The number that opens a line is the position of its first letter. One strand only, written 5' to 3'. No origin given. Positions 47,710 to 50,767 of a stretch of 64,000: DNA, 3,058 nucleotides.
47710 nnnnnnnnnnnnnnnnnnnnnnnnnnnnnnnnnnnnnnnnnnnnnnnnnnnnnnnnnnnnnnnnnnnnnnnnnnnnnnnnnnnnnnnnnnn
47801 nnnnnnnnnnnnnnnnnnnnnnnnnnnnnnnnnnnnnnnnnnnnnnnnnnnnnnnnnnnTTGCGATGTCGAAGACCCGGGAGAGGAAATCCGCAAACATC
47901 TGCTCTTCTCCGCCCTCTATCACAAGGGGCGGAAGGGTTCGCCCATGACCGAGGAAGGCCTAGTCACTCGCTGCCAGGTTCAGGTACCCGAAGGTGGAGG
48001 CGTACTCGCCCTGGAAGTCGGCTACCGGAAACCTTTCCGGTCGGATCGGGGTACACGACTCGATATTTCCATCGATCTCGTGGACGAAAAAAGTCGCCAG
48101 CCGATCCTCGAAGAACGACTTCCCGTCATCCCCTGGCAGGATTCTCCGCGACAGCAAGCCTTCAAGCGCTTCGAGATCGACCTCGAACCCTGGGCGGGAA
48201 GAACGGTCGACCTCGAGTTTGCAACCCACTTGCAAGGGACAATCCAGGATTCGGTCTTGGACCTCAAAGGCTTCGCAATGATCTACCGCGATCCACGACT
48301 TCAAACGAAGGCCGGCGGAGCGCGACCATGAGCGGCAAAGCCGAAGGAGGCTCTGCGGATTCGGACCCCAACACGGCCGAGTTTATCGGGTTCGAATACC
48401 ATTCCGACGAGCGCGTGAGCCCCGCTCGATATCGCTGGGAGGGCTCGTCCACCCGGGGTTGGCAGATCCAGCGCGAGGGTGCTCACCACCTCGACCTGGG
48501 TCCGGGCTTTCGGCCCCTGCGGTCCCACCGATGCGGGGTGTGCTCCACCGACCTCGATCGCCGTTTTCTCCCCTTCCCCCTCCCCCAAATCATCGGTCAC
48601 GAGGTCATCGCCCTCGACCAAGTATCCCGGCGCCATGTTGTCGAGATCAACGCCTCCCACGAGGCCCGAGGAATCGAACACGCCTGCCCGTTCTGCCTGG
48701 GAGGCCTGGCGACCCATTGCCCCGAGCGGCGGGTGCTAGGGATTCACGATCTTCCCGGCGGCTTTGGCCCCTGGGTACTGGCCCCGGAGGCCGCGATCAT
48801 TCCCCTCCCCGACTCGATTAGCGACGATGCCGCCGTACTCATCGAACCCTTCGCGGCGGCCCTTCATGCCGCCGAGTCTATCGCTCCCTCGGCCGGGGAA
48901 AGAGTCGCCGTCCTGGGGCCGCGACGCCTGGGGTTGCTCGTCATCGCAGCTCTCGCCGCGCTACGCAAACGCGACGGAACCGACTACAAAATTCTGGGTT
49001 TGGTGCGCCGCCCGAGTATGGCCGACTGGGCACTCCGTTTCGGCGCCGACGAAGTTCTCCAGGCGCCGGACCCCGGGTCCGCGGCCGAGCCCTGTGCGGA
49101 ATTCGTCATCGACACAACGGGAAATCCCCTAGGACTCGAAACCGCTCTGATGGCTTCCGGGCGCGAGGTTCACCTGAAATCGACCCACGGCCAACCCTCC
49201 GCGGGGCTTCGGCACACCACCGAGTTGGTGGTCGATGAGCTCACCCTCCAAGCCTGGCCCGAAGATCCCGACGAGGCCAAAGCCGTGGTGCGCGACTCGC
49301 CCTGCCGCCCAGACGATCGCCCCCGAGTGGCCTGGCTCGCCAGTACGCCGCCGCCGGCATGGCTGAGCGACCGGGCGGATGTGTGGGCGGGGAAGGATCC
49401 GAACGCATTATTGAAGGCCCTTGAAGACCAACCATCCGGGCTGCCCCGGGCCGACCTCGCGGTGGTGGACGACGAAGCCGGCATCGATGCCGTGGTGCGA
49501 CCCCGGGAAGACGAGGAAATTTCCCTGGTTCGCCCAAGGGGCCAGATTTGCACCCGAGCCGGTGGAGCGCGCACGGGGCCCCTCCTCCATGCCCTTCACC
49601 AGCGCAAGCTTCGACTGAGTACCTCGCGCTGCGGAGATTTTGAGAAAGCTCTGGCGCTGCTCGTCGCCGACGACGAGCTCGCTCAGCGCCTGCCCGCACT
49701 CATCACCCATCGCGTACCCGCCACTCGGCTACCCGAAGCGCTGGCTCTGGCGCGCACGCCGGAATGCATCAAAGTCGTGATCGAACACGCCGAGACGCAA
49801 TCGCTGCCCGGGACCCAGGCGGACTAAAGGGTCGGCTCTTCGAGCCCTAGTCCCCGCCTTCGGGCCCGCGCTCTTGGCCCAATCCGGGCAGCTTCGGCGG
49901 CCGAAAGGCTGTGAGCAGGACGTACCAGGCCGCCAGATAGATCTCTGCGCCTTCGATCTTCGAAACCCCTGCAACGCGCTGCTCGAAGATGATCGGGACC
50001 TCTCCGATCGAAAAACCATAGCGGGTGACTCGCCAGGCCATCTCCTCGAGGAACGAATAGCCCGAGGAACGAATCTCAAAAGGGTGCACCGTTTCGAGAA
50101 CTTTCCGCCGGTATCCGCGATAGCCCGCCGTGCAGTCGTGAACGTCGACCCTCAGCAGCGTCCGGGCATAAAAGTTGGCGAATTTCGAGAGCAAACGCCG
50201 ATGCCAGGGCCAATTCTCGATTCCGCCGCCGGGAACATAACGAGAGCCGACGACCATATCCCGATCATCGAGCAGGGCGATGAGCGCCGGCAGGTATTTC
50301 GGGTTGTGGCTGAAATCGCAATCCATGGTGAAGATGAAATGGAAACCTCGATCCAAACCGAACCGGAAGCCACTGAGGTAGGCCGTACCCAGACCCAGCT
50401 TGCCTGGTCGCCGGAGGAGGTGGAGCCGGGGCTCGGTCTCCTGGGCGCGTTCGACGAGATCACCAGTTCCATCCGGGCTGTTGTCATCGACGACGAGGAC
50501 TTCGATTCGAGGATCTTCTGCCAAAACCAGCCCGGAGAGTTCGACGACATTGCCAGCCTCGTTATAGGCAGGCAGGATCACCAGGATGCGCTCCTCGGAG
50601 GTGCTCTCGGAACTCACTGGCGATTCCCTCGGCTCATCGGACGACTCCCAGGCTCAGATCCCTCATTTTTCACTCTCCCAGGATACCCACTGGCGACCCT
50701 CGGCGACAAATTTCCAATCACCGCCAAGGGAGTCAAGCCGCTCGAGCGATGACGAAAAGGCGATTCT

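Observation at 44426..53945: Three paralogous GT-C-like membrane proteins sharing DEG[HY], G-x2-[LF]Y-x-D...PG and KQ[ND][FY]G motifs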

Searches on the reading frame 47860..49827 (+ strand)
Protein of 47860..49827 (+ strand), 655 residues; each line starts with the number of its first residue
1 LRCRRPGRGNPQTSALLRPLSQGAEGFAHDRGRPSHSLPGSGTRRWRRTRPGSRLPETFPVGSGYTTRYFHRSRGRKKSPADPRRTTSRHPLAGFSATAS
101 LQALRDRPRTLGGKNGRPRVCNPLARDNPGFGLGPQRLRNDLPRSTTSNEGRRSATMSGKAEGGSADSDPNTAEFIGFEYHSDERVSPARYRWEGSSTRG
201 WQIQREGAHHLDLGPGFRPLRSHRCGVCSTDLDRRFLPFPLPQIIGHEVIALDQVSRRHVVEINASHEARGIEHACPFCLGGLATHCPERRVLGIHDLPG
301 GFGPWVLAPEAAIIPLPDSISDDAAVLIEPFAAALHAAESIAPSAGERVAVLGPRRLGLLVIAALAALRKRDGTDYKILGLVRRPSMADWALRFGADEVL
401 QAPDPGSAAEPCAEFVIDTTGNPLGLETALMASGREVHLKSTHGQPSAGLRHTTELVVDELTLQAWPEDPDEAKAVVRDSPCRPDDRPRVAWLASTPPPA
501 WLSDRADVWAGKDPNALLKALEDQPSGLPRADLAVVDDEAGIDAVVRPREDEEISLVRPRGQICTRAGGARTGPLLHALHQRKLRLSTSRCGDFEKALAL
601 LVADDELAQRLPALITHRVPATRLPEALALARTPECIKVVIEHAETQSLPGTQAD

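Call 11: search_protein_families(library=pfam, proteins=[window:47860-49827:+], max_evalue=0.001)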
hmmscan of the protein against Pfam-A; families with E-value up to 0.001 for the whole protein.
window:47860-49827:+ (655 aa): 1 family
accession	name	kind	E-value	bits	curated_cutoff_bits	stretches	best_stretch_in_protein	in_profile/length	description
PF08240.17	ADH_N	-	4.8e-06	27.2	23.5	1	221-318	8-104/104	Alcohol dehydrogenase GroES-like domain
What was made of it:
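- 48325..49827 (+): ADH/MDR-like oxidoreductase. Its start overlaps the stop of B by 7 nt, so it probably shares an operon with A and B. ADH_N (call 11).
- Checked: The span 44426-53945 also contains three unrelated genes: an ADH-like gene at 48325-49827, a GT2 at 49847-50617 and a methyltransferase at 50733-51620 (call 11).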

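Call 32: search_protein_families(library=ncbifam, proteins=[window:47860-49827:+], max_evalue=0.001)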
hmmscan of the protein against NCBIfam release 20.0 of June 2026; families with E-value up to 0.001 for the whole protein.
window:47860-49827:+ (655 aa): 10 families
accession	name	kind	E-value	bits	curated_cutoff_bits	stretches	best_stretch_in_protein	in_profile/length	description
NF003808.0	PRK05396.1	equivalog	9e-13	47.8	380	1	240-364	56-182/341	L-threonine 3-dehydrogenase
TIGR00692.1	tdh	equivalog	1.3e-11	44.2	458.35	1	240-365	54-181/340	L-threonine 3-dehydrogenase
NF007375.0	PRK09880.1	equivalog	7.8e-11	41.3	469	1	242-401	60-220/344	L-idonate 5-dehydrogenase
NF007489.0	PRK10083.1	equivalog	1e-10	41.2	376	1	224-369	33-184/339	Zn-dependent oxidoreductase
NF041097.1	keto_inos_dh_IolM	equivalog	8.3e-07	28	450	1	240-434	88-288/389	scyllo-inosose 3-dehydrogenase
NF047908.1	AldhRedAhr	equivalog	9.9e-07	27.9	470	1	223-428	36-245/335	NADPH-dependent aldehyde reductase Ahr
TIGR03366.1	HpnZ_proposed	hypoth_equivalog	1.1e-06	28.1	328.1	1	224-431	14-241/315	putative phosphonate catabolism associated alcohol dehydrogenase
NF007642.0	PRK10309.1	equivalog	4.9e-06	26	550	1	225-378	35-193/347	galactitol-1-phosphate 5-dehydrogenase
NF010344.0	PRK13771.1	subfamily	5.3e-06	25.6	349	1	222-353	32-170/334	putative alcohol dehydrogenase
NF041172.1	AcrlCoa_red_Thmprot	equivalog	0.00045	19.3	500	1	241-394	54-206/334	acryloyl-CoA reductase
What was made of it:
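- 48325..49827 (+): Weak Tdh and IolM-type NCBIfam hits (call 32).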

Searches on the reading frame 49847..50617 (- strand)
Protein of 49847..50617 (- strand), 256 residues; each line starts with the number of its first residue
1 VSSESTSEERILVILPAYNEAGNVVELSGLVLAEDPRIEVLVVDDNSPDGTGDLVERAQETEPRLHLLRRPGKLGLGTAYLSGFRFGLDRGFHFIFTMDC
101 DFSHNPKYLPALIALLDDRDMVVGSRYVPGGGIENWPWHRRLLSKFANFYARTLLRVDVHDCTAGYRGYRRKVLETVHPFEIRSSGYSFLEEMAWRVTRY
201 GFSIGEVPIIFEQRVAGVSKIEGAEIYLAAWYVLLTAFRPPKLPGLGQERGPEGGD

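Call 11: search_protein_families(library=pfam, proteins=[window:49847-50617:-], max_evalue=0.001)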
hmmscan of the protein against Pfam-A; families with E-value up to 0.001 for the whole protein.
window:49847-50617:- (256 aa): 1 family
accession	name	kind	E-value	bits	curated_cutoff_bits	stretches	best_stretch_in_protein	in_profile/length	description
PF00535.33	Glycos_transf_2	-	3.1e-31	109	23.3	1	13-176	2-166/168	Glycosyl transferase family 2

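Call 32: search_protein_families(library=ncbifam, proteins=[window:49847-50617:-], max_evalue=0.001)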
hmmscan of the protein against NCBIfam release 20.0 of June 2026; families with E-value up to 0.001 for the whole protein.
window:49847-50617:- (256 aa): 11 families
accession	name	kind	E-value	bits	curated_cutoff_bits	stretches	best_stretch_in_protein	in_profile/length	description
NF058614.1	PPMAGASynPpgS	equivalog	6.9e-16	58.4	370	1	12-209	3-194/226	polyprenyl-phospho-N-acetylgalactosaminyl synthase PpgS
NF041391.1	DPhHxTase_Halo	equivalog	2.1e-11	43.3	375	1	17-216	3-188/213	dolichyl-phosphate hexose transferase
TIGR04182.1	glyco_TIGR04182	equivalog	1.5e-10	41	325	1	12-217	3-196/293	S-layer glycoprotein N-glycosyltransferase AglJ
NF045692.1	OglycostaseCruG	equivalog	2.1e-08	33.5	600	1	10-119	42-155/386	2'-O-glycosyltransferase CruG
NF007986.1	PRK10714.1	equivalog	6e-08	32.1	529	1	9-220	6-209/316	undecaprenyl-phosphate 4-deoxy-4-formamido-L-arabinose transferase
TIGR03469.1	HpnB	hypoth_equivalog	7.7e-08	31.7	379.25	1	10-130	45-174/386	hopene-associated glycosyltransferase HpnB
NF047588.1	GlcsyltransPgfSStrep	equivalog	7.8e-08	31.9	500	1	33-178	30-168/308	glycosyltransferase PgfS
TIGR03937.1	PgaC_IcaA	equivalog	1.2e-07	31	422.3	1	4-79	40-116/407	poly-beta-1,6-N-acetyl-D-glucosamine synthase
NF053846.1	glyco_with_XrtP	equivalog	1.5e-05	23.9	520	1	30-70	62-102/440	XrtP-associated glycosyltransferase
TIGR03965.1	mycofact_glyco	equivalog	0.00013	21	280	1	8-126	73-190/467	mycofactocin biosynthesis glycosyltransferase MftF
TIGR04283.1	glyco_like_mftF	equivalog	0.0002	21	182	1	13-60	3-51/221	TIGR04283 family arsenosugar biosynthesis glycosyltransferase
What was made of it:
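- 49847..50617 (-): GT2b: second dolichol-phosphate-mannose-synthase-like GT2, on the same strand as C and downstream of it (order C, methyltransferase MT3, GT2b). Best NCBIfam hit is PpgS, far below its cut-off (call 32).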

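Call 46: search_solved_structures(query=window:49847-50617:-, max_evalue=0.001)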
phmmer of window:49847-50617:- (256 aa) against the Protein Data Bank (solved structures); distinct sequences matched with E-value up to 0.001: 8.
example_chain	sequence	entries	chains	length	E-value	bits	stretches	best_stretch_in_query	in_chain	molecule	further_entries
5mlz_A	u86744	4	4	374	1.2e-30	109.8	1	10-227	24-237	Dolichol monophosphate mannose synthase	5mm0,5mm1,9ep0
9hwj_A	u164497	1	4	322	2.3e-09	40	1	9-221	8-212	Undecaprenyl-phosphate 4-deoxy-4-formamido-L-arabinose transferase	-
9bhc_C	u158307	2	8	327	4.1e-09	39.2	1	9-220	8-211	Undecaprenyl-phosphate 4-deoxy-4-formamido-L-arabinose transferase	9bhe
8vxh_A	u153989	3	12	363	5.3e-09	38.9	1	9-220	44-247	Undecaprenyl-phosphate 4-deoxy-4-formamido-L-arabinose transferase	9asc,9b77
2z87_A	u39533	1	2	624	7.2e-07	31.9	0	11-126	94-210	Chondroitin synthase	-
2z86_A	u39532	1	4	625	7.2e-07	31.9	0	11-126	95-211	Chondroitin synthase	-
6yv7_B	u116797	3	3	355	4.2e-05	26.1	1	4-68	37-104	Glycosyl transferase, family 2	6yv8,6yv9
6yv7_A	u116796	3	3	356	4.2e-05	26.1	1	4-68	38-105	Glycosyl transferase, family 2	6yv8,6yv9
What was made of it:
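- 49847..50617 (-): Best solved homologue 5mlz at 1.2e-30, then ArnC (call 46).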
